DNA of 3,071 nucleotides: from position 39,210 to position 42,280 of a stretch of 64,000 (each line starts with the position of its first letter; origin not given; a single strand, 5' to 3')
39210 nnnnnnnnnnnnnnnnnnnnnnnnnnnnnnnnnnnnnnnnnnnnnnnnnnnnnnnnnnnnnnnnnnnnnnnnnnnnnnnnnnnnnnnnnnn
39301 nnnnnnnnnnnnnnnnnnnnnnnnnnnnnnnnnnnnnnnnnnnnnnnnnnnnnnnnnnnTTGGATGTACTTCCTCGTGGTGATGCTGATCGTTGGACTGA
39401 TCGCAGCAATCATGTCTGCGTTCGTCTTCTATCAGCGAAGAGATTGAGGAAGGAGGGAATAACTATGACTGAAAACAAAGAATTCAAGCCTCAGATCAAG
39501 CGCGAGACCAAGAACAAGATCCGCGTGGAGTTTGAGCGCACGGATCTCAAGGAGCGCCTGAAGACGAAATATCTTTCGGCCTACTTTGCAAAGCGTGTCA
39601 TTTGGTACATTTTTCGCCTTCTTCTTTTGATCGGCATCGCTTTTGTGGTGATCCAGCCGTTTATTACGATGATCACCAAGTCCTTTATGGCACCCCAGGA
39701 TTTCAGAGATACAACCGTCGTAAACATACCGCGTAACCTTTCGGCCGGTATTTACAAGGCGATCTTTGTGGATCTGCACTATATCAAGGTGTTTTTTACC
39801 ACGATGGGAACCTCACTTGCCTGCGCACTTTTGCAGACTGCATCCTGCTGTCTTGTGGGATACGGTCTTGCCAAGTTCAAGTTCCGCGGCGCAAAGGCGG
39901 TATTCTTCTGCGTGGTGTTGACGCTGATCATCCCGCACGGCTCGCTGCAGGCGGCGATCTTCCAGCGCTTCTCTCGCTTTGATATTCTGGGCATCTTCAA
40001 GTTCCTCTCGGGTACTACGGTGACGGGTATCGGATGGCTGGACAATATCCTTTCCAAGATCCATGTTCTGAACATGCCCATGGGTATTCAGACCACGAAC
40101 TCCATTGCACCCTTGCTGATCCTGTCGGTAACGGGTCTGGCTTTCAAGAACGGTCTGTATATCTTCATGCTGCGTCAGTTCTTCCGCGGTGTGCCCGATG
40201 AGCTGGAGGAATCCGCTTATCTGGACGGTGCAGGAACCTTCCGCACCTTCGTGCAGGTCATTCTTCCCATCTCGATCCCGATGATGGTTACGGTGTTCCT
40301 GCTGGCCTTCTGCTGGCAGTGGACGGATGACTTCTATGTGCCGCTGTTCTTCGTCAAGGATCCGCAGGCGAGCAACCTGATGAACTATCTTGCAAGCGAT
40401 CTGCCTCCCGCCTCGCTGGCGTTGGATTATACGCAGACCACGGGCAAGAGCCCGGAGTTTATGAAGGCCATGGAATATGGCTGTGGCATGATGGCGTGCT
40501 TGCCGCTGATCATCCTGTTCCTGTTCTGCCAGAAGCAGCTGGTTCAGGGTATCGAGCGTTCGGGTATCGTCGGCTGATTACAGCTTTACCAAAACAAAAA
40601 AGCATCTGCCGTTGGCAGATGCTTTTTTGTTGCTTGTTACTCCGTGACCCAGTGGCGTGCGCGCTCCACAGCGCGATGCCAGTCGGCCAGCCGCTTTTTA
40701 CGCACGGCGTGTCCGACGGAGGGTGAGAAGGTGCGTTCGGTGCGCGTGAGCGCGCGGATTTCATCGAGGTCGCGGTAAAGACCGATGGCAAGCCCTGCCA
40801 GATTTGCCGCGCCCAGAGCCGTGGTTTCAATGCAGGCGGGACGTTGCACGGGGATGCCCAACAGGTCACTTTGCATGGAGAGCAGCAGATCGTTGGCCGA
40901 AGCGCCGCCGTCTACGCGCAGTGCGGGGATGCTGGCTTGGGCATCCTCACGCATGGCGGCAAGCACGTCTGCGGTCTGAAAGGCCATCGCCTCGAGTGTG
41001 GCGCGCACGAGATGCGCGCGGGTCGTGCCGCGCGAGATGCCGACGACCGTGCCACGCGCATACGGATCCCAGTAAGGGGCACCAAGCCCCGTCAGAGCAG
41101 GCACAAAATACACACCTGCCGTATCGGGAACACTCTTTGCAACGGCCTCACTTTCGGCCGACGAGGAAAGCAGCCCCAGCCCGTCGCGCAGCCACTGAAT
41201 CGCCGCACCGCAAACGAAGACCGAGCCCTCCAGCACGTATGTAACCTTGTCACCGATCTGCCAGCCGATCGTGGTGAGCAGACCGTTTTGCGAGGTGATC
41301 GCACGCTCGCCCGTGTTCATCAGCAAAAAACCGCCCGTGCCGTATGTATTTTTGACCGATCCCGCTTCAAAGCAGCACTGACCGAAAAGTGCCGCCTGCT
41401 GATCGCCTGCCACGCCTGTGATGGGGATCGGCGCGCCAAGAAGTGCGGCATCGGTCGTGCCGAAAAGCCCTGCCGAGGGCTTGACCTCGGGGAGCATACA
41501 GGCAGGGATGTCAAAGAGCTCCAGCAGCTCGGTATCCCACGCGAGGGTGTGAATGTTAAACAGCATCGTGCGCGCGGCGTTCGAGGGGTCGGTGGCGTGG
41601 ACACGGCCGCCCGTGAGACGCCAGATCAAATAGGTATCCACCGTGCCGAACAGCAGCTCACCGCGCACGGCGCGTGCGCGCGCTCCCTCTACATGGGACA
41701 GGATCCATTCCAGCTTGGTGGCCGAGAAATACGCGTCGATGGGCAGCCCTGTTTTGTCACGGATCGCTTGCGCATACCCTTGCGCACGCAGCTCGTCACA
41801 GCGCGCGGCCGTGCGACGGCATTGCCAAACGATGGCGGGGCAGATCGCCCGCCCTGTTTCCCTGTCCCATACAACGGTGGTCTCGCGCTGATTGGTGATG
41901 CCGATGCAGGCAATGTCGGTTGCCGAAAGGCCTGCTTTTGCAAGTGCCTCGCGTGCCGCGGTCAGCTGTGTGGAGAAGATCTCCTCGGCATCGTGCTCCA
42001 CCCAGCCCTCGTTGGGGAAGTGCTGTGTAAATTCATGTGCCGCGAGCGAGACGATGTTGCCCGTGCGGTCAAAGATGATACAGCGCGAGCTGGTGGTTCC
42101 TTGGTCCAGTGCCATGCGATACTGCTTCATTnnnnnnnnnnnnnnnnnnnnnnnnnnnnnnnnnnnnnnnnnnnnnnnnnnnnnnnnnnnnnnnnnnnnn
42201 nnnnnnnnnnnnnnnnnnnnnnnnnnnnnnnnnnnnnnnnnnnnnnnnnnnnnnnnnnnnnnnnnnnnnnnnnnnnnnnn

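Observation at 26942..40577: Atypical carbohydrate-uptake locus: one giant CBM-bearing SBP, two permease pairs and two large accessory proteins, with no ATPase or regulator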

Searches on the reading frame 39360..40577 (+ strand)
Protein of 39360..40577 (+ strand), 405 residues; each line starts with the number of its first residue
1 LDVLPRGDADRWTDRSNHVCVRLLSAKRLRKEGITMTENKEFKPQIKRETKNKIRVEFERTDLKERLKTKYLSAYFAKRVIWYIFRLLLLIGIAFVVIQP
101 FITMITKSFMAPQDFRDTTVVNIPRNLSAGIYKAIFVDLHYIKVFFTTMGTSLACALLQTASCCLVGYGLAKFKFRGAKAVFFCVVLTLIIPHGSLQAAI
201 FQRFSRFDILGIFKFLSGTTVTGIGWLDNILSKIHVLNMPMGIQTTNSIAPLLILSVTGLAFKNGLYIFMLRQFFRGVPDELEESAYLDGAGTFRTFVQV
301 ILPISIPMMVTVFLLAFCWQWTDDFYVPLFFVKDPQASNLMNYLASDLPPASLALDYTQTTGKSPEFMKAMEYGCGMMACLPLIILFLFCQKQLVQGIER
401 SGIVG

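Call 3: search_protein_families(library=pfam, proteins=[window:39360-40577:+], max_evalue=0.01)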
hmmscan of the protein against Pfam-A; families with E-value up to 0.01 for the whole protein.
window:39360-40577:+ (405 aa): 1 family
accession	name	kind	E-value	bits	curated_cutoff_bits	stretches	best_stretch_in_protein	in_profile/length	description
PF00528.27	BPD_transp_1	-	1.8e-10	41.3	26.4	1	166-389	4-169/184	Binding-protein-dependent transport system inner membrane component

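Call 8: search_protein_families(library=ncbifam, proteins=[window:39360-40577:+], max_evalue=1)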
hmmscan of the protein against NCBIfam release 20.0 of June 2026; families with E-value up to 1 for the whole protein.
window:39360-40577:+ (405 aa): 17 families
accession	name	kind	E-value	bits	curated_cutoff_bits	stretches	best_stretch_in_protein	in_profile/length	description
NF008231.0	PRK10998.1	equivalog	1e-13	51.6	261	1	247-403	157-294/296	maltose ABC transporter permease MalG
NF008210.0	PRK10973.1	equivalog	1.8e-13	50.8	297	1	267-398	158-276/281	sn-glycerol-3-phosphate ABC transporter permease UgpE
NF040932.1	ABC_arch_GlcU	equivalog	2.8e-10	40.3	340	1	91-398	10-264/272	glucose ABC transporter permease GlcU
TIGR01581.1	Mo_ABC_porter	hypoth_equivalog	2.4e-09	37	210.3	2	236-318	90-169/225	ABC transporter permease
NF007044.0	PRK09497.1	equivalog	2e-07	30.8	348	1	77-317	8-215/285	spermidine/putrescine ABC transporter permease PotB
TIGR02141.1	modB_ABC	equivalog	2.7e-06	27.2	182.6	1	269-318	97-146/208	molybdate ABC transporter permease subunit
NF040839.1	tungstate_WtpB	equivalog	3.8e-06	26.7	340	2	220-318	95-191/251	tungstate ABC transporter permease WtpB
NF040931.1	ABC_arch_GlcT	equivalog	5.3e-05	23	360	1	227-319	121-212/278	glucose ABC transporter permease GlcT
NF006939.0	PRK09421.1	equivalog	8.8e-05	22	262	1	266-318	107-159/230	molybdate ABC transporter permease subunit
NF007963.0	PRK10683.1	equivalog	0.00011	21.7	489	1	79-318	36-250/317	putrescine ABC transporter permease PotH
TIGR02139.1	permease_CysT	equivalog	0.00015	21.4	246.1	1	134-318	41-198/265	sulfate ABC transporter permease subunit CysT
NF007047.0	PRK09500.1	equivalog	0.00062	19.5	326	1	234-332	113-206/257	spermidine/putrescine ABC transporter permease PotC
NF008232.0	PRK10999.1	equivalog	0.002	16.9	392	1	271-321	394-444/520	maltose ABC transporter permease MalF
NF007889.0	PRK10592.1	equivalog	0.0029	17.3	476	1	194-340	83-226/281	putrescine ABC transporter permease PotI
NF007852.0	PRK10561.1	equivalog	0.011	15.6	335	1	132-325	59-231/295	sn-glycerol-3-phosphate ABC transporter permease UgpA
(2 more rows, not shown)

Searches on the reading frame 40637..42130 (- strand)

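Call 7: search_protein_families(library=pfam, proteins=[window:40637-42130:-], max_evalue=0.001)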
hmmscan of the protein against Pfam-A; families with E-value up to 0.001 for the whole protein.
window:40637-42130:- (497 aa): 2 families
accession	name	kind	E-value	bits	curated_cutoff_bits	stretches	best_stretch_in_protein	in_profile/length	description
PF00370.27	FGGY_N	-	2.9e-78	263.3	28.8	1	5-250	2-245/245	FGGY family of carbohydrate kinases, N-terminal domain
PF02782.22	FGGY_C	-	1.5e-41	142.8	27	1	260-448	2-197/198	FGGY family of carbohydrate kinases, C-terminal domain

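Call 89: search_protein_families(library=ncbifam, proteins=[window:40637-42130:-], max_evalue=0.00001)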
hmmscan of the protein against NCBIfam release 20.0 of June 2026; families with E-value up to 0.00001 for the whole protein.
window:40637-42130:- (497 aa): 12 families
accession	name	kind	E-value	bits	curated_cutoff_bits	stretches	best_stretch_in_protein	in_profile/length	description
NF000756.0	PRK00047.1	subfamily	1.8e-233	775.4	498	1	1-496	3-499/502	glycerol kinase GlpK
TIGR01311.1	glycerol_kin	equivalog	1.7e-215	716.1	590.35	1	4-494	2-496/496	glycerol kinase GlpK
TIGR01312.1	XylB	equivalog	6.1e-63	213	380.25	1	8-472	3-463/481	xylulokinase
TIGR01314.1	gntK_FGGY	equivalog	1.2e-44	152.8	648.55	1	4-472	1-473/505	gluconokinase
NF008187.0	PRK10939.1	equivalog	9.3e-37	126.8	528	2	2-319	3-317/521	autoinducer-2 kinase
TIGR02628.1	fuculo_kin_coli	equivalog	4.3e-30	105.1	470.9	1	7-470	5-464/465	L-fuculokinase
NF011601.0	PRK15027.1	equivalog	7.5e-30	103.8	912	1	7-474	4-461/484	xylulokinase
TIGR01315.1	5C_CHO_kinase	subfamily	5.5e-22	78.2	408.7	2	324-473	365-517/541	FGGY family pentulose kinase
NF007925.0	PRK10640.1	equivalog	5.7e-16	58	639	1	5-255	6-249/489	rhamnulokinase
TIGR02627.1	rhamnulo_kin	equivalog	7.6e-16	57.7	527.95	1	7-463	2-449/454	rhamnulokinase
NF003154.0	PRK04123.1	equivalog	6.8e-14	51.5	428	1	345-471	388-516/554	ribulokinase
TIGR01234.1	L-ribulokinase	equivalog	5.5e-12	45.2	583.25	1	327-481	363-519/536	ribulokinase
